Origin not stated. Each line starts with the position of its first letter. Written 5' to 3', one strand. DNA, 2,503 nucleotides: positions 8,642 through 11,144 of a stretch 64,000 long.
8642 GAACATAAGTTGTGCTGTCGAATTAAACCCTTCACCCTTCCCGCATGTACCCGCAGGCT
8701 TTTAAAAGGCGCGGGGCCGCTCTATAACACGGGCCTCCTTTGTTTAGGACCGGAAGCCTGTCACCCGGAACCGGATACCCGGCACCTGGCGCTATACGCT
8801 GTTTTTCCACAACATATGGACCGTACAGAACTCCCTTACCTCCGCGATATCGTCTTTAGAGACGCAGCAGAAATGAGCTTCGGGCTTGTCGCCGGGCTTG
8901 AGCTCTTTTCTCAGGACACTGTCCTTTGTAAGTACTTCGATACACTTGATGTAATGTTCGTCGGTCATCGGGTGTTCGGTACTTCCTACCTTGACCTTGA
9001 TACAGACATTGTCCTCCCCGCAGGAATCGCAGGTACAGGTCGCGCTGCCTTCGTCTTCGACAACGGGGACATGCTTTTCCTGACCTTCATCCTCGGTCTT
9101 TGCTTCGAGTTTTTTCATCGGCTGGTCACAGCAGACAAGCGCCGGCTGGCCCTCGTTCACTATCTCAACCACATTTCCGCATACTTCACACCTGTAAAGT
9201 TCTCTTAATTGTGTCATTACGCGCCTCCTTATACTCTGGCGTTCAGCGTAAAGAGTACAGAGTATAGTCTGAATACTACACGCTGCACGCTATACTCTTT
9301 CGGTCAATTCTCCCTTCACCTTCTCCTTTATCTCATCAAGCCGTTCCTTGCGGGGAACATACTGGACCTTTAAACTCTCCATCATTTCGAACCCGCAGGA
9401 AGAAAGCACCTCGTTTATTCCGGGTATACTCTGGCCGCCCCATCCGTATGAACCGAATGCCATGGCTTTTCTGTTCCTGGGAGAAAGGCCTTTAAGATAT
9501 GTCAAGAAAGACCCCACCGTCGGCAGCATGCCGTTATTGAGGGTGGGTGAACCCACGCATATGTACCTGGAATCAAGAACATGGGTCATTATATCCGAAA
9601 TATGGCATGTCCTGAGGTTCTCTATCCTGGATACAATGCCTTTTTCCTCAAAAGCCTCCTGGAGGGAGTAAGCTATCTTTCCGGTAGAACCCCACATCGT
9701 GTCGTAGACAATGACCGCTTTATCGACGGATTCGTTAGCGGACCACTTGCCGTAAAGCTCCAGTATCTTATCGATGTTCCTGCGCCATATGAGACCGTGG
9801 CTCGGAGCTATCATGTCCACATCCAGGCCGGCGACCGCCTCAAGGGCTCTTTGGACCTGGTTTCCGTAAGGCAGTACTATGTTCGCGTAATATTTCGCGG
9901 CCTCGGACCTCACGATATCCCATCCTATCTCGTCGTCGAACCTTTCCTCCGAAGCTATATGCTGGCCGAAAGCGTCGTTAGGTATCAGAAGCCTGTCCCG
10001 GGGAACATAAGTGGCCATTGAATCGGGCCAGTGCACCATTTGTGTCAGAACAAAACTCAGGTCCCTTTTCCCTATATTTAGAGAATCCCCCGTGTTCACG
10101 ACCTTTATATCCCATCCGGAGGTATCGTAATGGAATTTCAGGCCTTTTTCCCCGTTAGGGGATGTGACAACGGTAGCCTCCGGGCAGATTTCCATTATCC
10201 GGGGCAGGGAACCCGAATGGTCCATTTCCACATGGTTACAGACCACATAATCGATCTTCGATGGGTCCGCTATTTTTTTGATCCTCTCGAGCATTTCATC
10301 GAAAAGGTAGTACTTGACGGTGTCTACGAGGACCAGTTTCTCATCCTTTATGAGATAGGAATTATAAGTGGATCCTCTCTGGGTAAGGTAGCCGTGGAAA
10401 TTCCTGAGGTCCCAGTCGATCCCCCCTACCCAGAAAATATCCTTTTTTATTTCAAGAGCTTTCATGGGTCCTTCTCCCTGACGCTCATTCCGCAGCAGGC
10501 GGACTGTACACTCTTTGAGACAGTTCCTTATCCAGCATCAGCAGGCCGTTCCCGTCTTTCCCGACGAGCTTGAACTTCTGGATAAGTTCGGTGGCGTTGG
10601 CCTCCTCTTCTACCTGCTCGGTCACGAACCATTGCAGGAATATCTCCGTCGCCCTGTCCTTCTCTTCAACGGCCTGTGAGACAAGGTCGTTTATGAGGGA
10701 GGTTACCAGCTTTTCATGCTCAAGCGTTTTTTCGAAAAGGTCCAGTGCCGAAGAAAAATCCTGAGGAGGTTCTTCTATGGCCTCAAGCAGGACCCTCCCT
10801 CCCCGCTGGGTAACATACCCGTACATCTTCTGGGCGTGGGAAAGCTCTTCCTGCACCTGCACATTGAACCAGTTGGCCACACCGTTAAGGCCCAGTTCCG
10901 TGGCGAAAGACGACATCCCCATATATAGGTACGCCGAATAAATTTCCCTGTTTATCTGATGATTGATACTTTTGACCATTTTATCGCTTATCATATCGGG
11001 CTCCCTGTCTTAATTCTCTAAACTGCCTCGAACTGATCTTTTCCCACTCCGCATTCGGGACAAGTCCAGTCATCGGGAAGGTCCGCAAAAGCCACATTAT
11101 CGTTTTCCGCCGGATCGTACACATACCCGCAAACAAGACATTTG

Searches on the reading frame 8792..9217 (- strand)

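Call 73: search_protein_families(library=pfam, proteins=[window:8792-9217:-], max_evalue=0.0001)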
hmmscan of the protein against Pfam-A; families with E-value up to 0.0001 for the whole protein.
window:8792-9217:- (141 aa): 2 families
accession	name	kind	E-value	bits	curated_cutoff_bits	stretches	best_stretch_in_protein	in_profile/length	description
PF01880.24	Desulfoferrodox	-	3e-17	63.4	22.2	1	42-139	2-97/98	Desulfoferrodoxin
PF06397.17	Desulfoferrod_N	-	8.4e-16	57.8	23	1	5-37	4-36/36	Desulfoferrodoxin, N-terminal domain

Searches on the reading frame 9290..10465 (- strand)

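Call 73: search_protein_families(library=pfam, proteins=[window:9290-10465:-], max_evalue=0.0001)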
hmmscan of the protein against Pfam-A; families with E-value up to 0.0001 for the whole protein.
window:9290-10465:- (391 aa): 3 families
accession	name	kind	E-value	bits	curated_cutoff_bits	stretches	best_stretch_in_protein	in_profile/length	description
PF19583.5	ODP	-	5.5e-22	79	27.2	1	34-224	3-194/194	ODP family beta lactamase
PF00258.30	Flavodoxin_1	-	2.5e-11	44.4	25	1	252-378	1-138/143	Flavodoxin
PF00753.33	Lactamase_B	-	4.8e-11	43.4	22.7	1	34-223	6-196/196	Metallo-beta-lactamase superfamily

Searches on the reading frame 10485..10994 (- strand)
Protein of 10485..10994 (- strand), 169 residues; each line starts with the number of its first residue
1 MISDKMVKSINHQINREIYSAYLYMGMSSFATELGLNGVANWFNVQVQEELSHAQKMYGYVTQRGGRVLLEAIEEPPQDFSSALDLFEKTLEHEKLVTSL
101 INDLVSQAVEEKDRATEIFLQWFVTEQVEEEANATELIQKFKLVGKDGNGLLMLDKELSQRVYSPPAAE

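Call 73: search_protein_families(library=pfam, proteins=[window:10485-10994:-], max_evalue=0.0001)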
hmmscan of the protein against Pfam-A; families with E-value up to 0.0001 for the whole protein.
window:10485-10994:- (169 aa): 1 family
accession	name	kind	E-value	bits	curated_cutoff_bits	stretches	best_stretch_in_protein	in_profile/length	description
PF00210.30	Ferritin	-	8.8e-42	142.8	24.5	1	8-143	2-141/142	Ferritin-like domain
